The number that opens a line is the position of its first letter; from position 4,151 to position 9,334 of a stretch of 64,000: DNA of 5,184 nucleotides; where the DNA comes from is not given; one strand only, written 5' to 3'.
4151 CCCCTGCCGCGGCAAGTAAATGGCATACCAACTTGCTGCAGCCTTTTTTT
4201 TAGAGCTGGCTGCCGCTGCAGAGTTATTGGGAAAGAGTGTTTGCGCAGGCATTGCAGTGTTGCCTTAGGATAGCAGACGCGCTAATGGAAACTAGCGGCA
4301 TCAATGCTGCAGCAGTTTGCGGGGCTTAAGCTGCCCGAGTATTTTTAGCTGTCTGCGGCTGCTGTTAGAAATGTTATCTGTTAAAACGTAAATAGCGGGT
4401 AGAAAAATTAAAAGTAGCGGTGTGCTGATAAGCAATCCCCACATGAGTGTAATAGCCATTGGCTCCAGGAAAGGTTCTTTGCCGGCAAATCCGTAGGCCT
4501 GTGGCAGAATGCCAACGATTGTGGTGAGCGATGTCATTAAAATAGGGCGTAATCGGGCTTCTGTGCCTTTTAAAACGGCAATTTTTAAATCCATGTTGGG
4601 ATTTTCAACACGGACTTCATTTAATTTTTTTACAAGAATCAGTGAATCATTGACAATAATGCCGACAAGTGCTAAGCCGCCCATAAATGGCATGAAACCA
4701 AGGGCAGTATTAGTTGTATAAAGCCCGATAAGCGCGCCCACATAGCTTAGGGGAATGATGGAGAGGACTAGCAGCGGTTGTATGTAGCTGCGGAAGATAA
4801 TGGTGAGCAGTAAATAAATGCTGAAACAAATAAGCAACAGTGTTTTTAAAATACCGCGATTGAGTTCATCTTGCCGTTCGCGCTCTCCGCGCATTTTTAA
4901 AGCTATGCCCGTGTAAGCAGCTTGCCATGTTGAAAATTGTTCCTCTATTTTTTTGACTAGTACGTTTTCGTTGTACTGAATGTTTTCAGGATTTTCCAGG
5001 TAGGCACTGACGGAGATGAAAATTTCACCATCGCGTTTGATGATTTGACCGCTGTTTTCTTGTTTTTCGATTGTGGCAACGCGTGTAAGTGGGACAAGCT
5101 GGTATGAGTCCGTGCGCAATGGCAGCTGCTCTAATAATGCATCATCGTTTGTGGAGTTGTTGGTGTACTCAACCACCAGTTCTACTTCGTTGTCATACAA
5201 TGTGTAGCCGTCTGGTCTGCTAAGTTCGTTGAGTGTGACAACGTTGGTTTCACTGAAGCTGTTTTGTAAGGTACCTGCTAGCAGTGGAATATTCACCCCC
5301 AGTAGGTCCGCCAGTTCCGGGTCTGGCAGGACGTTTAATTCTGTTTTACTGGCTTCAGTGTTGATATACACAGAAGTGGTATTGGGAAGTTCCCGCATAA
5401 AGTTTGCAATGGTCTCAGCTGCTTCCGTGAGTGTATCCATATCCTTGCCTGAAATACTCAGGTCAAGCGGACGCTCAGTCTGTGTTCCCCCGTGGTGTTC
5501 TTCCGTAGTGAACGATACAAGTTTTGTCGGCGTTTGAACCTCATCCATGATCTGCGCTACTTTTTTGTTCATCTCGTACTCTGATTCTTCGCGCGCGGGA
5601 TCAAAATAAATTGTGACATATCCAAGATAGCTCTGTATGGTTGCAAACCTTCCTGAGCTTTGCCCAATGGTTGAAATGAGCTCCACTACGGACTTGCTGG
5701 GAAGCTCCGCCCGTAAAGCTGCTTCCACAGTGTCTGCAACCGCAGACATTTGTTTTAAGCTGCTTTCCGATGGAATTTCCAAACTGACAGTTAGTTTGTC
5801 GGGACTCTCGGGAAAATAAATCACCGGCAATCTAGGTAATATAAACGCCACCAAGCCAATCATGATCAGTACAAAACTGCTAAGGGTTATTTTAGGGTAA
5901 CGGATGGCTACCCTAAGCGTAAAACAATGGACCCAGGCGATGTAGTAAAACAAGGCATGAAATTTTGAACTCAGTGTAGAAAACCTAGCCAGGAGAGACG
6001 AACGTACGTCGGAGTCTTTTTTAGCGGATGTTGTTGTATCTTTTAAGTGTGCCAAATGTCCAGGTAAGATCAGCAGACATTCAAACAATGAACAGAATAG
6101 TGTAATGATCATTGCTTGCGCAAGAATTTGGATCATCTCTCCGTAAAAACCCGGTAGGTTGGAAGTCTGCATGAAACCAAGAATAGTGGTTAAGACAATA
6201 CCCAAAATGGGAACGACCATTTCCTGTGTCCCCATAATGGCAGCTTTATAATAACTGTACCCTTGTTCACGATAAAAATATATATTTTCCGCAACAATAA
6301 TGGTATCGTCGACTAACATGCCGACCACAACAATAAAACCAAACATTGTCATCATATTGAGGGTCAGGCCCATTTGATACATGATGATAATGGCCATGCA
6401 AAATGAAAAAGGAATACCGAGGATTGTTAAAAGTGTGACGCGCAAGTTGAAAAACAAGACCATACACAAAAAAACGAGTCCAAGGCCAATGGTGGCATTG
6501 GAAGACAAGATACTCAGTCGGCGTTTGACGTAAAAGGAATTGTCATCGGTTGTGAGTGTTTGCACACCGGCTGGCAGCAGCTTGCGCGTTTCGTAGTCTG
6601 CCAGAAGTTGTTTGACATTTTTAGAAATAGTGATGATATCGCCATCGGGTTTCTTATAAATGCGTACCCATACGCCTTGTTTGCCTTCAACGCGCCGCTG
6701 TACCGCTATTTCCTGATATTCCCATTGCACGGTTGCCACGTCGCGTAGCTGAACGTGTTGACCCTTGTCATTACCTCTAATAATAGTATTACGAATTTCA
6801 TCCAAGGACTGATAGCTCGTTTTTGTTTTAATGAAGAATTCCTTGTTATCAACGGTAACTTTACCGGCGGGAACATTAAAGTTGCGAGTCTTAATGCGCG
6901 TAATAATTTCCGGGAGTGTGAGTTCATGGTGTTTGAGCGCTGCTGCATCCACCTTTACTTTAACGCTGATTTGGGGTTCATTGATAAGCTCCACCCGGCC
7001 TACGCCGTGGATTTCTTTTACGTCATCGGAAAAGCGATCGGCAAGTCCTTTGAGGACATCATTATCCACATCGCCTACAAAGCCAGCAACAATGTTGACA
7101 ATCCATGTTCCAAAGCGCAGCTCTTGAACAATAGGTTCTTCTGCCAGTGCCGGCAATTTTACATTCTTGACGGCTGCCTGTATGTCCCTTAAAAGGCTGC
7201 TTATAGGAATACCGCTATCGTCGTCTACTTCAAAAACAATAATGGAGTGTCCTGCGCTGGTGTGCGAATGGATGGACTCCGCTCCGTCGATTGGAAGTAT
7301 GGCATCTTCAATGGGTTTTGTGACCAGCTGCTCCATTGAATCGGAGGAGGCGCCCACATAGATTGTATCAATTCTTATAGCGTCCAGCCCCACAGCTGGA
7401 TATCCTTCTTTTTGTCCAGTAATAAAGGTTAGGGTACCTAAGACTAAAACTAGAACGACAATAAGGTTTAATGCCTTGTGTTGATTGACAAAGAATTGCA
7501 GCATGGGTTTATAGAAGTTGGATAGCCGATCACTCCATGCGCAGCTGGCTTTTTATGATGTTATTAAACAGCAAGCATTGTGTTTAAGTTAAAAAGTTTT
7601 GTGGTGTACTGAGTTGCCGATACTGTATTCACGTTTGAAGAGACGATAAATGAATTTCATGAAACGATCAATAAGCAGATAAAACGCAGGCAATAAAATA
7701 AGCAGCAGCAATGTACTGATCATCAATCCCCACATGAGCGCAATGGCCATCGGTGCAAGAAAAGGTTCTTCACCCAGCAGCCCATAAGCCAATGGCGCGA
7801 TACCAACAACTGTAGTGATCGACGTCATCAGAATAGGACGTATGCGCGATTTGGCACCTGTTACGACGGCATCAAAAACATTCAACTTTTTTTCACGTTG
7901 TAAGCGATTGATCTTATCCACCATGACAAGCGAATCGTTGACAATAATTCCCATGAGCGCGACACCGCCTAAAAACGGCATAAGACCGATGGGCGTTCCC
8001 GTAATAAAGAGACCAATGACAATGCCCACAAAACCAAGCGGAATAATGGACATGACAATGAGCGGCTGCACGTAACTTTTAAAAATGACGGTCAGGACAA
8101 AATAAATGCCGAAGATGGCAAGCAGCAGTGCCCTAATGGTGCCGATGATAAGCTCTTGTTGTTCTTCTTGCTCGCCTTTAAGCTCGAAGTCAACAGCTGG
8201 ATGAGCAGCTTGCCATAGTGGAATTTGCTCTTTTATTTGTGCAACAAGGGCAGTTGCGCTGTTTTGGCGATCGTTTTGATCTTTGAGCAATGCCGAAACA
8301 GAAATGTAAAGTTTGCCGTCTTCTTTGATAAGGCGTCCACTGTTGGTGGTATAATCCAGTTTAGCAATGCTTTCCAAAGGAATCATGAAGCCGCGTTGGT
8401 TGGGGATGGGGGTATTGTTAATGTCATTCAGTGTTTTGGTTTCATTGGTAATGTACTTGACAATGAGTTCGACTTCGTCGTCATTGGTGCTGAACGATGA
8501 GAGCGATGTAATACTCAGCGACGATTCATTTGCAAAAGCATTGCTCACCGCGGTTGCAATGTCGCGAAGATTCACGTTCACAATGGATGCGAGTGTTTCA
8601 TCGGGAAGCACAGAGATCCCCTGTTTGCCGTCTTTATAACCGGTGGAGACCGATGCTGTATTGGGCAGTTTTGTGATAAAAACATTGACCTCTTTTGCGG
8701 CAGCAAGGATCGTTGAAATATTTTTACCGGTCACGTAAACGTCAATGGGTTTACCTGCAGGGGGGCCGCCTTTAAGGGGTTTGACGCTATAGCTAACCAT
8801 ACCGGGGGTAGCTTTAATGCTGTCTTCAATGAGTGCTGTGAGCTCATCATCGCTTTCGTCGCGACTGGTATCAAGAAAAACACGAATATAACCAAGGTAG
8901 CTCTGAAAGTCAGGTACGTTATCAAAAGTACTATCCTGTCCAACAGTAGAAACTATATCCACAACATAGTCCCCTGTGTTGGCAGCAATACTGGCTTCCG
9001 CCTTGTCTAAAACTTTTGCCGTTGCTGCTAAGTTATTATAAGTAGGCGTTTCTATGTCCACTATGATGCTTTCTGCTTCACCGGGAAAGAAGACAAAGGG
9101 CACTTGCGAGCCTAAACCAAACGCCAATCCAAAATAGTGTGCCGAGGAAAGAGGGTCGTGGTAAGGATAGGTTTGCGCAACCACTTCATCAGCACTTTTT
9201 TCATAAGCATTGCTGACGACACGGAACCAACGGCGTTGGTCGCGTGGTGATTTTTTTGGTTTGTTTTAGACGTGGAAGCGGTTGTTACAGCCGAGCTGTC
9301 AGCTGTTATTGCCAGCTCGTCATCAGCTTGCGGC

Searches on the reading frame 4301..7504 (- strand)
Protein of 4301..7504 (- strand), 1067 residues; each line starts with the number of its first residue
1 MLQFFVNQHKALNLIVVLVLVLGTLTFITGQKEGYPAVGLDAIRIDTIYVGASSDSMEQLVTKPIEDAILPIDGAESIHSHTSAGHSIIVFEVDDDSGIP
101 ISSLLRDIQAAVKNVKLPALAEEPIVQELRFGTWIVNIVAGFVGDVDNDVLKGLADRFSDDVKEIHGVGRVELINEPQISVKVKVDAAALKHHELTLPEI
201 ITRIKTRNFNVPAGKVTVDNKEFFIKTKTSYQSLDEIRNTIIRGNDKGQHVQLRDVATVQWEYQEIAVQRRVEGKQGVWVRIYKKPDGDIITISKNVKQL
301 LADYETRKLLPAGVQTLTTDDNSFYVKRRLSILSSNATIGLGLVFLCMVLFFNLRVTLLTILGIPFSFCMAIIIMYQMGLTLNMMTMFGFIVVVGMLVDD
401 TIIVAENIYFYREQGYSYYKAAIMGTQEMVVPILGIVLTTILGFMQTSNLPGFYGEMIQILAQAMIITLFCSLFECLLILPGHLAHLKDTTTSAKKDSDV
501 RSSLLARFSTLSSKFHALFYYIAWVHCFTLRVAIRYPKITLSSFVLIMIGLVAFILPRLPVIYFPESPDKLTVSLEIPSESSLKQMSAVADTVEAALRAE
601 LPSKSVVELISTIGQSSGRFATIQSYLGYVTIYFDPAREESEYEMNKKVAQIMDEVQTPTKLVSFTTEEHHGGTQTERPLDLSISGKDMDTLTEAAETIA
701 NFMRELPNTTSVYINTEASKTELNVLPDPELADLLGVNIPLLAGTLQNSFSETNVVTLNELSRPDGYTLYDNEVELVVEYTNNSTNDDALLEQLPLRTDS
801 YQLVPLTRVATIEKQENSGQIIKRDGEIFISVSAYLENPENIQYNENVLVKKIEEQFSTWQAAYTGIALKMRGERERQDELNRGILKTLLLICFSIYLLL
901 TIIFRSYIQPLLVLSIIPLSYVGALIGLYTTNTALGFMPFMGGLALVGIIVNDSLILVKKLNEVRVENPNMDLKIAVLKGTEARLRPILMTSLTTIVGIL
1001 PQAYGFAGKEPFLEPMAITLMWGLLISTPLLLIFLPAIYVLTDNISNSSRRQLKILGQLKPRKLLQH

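Call 50: search_protein_families(library=pfam, max_evalue=0.001, proteins=[window:4301-7504:-])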
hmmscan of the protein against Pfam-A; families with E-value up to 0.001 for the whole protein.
window:4301-7504:- (1067 aa): 3 families
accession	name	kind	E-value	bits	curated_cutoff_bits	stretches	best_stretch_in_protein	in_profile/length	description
PF00873.25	ACR_tran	-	1.6e-153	513.2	28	1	1-1042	1-1020/1021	AcrB/AcrD/AcrF family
PF02355.23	SecD_SecF_C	-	1.8e-05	24.7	20.5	0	880-1028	28-172/189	Protein export membrane protein SecD/SecF, C-terminal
PF03176.21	MMPL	-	2.8e-05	23.7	20.5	1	878-1045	138-305/333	MMPL family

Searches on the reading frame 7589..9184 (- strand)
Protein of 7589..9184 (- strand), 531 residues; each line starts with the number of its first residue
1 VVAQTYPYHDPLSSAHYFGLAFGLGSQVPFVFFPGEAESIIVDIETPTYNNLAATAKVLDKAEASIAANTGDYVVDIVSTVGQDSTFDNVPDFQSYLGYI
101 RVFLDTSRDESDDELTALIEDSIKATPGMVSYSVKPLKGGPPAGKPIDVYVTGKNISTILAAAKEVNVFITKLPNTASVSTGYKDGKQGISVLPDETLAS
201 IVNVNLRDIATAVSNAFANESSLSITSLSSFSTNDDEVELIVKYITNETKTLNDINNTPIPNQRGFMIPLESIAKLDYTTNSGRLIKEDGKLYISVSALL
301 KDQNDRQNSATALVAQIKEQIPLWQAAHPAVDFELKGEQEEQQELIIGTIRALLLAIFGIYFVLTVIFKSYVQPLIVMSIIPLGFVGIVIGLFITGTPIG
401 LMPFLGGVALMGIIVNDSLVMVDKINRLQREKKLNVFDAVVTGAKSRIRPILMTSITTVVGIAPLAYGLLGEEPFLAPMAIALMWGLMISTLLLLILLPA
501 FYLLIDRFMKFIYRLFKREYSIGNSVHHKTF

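Call 50: search_protein_families(library=pfam, max_evalue=0.001, proteins=[window:7589-9184:-])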
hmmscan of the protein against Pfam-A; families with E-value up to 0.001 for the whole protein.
window:7589-9184:- (531 aa): 3 families
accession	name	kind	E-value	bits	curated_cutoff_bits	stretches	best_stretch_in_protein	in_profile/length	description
PF00873.25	ACR_tran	-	6.7e-67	226.5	28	1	18-505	538-1020/1021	AcrB/AcrD/AcrF family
PF02355.23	SecD_SecF_C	-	4.4e-06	26.7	20.5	1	343-492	27-173/189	Protein export membrane protein SecD/SecF, C-terminal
PF03176.21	MMPL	-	0.0005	19.6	20.5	1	289-509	84-306/333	MMPL family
